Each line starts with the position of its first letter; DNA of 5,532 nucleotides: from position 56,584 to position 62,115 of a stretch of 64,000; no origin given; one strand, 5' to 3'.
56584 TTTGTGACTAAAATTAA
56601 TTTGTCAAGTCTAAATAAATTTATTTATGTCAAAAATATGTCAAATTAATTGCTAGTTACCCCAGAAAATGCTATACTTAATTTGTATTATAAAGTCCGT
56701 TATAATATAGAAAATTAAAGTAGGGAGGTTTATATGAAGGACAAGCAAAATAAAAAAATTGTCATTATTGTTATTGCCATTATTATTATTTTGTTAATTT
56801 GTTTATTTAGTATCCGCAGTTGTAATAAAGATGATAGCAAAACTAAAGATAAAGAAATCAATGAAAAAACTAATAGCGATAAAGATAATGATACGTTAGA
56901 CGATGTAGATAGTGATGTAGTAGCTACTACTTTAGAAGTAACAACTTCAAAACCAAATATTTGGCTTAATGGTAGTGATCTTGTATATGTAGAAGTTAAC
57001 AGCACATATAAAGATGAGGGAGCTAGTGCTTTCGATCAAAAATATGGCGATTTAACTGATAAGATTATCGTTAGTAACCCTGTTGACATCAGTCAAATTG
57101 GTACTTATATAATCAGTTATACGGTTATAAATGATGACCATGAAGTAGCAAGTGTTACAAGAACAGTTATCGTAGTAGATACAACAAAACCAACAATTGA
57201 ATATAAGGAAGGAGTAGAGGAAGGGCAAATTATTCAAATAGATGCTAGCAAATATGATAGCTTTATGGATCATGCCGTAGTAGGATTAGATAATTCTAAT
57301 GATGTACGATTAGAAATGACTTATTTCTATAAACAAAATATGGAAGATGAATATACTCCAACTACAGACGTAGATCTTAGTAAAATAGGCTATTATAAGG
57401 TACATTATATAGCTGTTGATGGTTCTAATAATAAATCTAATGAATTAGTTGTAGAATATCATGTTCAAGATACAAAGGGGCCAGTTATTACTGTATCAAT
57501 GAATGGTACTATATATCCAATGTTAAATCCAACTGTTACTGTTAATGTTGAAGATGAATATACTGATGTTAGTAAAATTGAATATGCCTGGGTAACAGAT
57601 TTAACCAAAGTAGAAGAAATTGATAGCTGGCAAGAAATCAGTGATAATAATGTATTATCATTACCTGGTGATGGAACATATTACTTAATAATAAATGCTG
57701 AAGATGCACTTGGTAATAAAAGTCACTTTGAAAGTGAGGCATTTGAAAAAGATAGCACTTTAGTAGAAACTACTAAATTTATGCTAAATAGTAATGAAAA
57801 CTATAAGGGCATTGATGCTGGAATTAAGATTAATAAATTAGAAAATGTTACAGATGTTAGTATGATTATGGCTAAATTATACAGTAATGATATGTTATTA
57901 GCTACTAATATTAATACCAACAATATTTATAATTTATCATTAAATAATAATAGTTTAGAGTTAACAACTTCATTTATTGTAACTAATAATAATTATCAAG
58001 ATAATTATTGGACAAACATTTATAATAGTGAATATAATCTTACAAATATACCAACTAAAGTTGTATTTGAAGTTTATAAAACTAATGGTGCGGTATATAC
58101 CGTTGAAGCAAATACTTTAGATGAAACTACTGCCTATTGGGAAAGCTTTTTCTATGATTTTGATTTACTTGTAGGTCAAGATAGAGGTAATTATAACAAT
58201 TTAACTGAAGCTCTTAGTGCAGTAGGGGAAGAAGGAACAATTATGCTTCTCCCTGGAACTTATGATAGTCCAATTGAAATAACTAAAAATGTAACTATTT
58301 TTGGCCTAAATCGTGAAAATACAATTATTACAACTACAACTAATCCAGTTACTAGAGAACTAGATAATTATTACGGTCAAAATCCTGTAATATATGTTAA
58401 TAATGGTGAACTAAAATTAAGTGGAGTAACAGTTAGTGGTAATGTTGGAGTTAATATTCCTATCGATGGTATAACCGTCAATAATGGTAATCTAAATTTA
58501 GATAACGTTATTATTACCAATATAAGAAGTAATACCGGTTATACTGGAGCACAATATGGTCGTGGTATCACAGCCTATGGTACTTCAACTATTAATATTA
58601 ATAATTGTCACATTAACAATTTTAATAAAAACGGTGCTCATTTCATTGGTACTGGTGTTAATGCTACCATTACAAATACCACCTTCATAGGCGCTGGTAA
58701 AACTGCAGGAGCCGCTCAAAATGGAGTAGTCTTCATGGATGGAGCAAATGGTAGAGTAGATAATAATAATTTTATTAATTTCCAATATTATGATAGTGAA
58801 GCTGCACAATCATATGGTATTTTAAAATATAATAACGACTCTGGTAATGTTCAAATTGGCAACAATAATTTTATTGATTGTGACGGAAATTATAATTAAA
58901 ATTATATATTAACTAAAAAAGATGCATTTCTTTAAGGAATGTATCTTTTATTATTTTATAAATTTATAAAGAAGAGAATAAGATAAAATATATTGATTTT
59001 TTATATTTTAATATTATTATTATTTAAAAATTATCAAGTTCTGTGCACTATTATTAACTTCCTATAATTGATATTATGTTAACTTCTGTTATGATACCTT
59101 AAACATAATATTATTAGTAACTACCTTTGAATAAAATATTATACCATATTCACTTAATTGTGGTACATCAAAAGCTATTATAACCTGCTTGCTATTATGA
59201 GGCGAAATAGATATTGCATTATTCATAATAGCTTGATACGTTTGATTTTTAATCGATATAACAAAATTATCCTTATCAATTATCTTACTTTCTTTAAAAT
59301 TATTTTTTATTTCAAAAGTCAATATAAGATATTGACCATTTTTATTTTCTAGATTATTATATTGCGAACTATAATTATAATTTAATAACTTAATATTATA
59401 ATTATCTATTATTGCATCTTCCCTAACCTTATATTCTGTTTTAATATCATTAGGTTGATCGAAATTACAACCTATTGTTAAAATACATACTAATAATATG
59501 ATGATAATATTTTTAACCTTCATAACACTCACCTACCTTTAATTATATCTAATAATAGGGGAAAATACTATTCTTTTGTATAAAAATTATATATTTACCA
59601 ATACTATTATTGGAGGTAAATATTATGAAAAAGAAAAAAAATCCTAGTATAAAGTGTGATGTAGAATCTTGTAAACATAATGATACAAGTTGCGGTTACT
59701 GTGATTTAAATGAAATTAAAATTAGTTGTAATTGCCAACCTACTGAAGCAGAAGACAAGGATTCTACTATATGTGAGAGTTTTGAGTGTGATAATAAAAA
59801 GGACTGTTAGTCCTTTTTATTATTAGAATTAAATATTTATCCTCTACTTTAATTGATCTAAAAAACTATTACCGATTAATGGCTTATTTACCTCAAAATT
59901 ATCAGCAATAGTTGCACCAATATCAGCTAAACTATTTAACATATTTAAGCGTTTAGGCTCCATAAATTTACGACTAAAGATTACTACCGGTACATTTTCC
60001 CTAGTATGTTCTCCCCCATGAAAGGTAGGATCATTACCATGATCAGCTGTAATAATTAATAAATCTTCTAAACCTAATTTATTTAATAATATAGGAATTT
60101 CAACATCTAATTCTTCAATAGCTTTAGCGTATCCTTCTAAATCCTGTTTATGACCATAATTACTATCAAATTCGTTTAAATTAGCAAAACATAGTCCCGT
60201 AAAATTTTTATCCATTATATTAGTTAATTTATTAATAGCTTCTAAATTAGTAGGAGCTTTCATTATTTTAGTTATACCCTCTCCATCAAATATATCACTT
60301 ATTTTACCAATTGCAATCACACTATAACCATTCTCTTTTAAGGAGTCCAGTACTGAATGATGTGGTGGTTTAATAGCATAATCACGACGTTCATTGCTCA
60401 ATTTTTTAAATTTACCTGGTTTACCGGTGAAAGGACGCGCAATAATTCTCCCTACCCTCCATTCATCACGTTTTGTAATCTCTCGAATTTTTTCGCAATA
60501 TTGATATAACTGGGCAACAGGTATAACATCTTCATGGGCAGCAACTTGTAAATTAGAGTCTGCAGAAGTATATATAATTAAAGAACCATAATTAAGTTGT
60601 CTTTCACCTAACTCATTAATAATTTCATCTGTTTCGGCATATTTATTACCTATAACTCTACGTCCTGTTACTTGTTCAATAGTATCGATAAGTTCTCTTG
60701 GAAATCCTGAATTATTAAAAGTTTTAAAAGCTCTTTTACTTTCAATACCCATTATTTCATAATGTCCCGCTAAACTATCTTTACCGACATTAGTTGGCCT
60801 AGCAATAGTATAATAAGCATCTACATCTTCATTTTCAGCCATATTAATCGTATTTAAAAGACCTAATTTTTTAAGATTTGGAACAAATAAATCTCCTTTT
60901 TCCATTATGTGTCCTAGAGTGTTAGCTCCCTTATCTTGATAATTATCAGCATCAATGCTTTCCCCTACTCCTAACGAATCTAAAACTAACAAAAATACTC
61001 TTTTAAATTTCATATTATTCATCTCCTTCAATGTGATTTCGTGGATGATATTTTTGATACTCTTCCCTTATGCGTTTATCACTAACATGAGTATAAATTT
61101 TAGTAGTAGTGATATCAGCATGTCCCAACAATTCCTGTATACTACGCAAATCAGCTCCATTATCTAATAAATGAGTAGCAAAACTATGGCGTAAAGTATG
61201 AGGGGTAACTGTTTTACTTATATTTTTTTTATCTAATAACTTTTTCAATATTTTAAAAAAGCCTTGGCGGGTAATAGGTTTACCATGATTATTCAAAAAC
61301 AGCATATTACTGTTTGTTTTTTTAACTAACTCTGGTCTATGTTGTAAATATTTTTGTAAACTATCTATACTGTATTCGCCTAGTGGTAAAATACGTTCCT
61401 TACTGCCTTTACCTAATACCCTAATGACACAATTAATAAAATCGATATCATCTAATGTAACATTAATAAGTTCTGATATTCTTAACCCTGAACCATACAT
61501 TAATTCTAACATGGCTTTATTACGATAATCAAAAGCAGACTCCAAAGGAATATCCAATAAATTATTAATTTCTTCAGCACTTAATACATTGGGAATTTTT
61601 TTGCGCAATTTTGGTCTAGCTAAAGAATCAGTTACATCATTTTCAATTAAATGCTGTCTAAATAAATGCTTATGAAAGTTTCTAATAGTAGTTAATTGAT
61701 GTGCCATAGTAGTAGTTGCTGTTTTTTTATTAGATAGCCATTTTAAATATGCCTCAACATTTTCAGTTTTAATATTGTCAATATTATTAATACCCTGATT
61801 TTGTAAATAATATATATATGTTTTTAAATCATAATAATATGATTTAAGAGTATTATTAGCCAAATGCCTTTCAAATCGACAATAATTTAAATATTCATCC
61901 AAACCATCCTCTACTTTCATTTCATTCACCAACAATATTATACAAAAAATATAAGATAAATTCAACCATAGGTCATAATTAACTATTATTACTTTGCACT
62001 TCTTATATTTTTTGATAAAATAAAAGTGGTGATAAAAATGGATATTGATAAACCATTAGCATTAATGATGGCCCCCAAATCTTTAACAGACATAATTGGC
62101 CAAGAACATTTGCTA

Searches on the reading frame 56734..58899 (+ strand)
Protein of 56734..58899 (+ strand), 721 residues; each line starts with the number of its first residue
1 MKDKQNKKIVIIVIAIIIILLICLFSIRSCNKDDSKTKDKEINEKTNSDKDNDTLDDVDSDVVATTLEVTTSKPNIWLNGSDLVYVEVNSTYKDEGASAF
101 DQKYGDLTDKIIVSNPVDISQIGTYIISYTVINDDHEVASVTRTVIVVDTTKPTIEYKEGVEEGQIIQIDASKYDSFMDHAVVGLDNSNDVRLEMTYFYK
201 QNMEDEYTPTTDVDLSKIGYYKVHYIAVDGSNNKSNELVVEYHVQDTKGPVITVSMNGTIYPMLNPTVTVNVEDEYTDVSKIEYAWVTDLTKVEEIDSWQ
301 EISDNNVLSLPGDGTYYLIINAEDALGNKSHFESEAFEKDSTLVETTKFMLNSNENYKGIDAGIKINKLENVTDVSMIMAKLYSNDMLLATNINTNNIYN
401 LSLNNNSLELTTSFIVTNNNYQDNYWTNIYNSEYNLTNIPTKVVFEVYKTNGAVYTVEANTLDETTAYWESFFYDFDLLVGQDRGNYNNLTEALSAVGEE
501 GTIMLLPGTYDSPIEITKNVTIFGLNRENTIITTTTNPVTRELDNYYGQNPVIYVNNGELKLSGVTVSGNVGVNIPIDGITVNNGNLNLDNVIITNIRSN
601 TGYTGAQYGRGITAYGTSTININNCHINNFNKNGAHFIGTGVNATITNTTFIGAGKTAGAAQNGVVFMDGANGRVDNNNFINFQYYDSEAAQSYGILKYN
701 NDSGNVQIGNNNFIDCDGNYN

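Call 53: search_protein_families(library=pfam, proteins=[window:56734-58899:+], max_evalue=0.0001)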
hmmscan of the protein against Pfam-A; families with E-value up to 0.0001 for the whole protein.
window:56734-58899:+ (721 aa): 1 family
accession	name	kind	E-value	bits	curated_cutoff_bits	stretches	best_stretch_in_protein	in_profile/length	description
PF16403.11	Bact_surface_Ig-like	-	1.2e-17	64.1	27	1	77-147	2-71/71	Bacterial surface protein, Ig-like domain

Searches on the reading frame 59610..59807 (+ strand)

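Call 74: search_protein_families(library=pfam, proteins=[window:59610-59807:+], max_evalue=0.01)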
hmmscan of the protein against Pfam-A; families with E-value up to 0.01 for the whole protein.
window:59610-59807:+ (66 aa): 1 family
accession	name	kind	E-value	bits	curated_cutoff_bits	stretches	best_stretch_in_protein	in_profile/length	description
PF07561.16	DUF1540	-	9.6e-09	35.6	22.1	1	14-58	1-40/40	Domain of Unknown Function (DUF1540)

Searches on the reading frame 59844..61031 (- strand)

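Call 53: search_protein_families(library=pfam, proteins=[window:59844-61031:-], max_evalue=0.0001)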
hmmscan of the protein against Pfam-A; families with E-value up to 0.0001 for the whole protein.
window:59844-61031:- (395 aa): 2 families
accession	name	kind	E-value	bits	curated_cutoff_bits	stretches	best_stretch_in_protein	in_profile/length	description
PF01676.23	Metalloenzyme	-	3e-43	148.6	24.3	1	10-383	1-252/252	Metalloenzyme superfamily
PF00884.28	Sulfatase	-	5.1e-06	26.4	25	0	295-377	198-297/301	Sulfatase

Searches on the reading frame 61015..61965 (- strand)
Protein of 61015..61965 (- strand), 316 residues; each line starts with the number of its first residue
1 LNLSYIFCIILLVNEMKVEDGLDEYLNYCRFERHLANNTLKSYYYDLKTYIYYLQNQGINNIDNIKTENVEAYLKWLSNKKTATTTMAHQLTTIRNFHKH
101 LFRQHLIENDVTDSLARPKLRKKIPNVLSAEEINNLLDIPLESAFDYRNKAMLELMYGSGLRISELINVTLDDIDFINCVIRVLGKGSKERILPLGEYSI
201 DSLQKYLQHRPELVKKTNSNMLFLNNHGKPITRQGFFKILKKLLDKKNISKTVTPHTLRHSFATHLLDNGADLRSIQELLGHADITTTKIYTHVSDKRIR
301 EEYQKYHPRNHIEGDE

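Call 53: search_protein_families(library=pfam, proteins=[window:61015-61965:-], max_evalue=0.0001)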
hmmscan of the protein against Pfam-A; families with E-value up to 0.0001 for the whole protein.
window:61015-61965:- (316 aa): 3 families
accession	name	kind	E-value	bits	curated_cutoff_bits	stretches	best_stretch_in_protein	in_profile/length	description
PF00589.27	Phage_integrase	-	2.4e-53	180.9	27.1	1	127-297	2-171/172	Phage integrase family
PF02899.23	Phage_int_SAM_1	-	3.5e-17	62.9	22.3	1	22-104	1-82/83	Phage integrase, N-terminal SAM-like domain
PF13495.12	Phage_int_SAM_4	-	2.9e-08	34.5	27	1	23-106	3-83/85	Phage integrase, N-terminal SAM-like domain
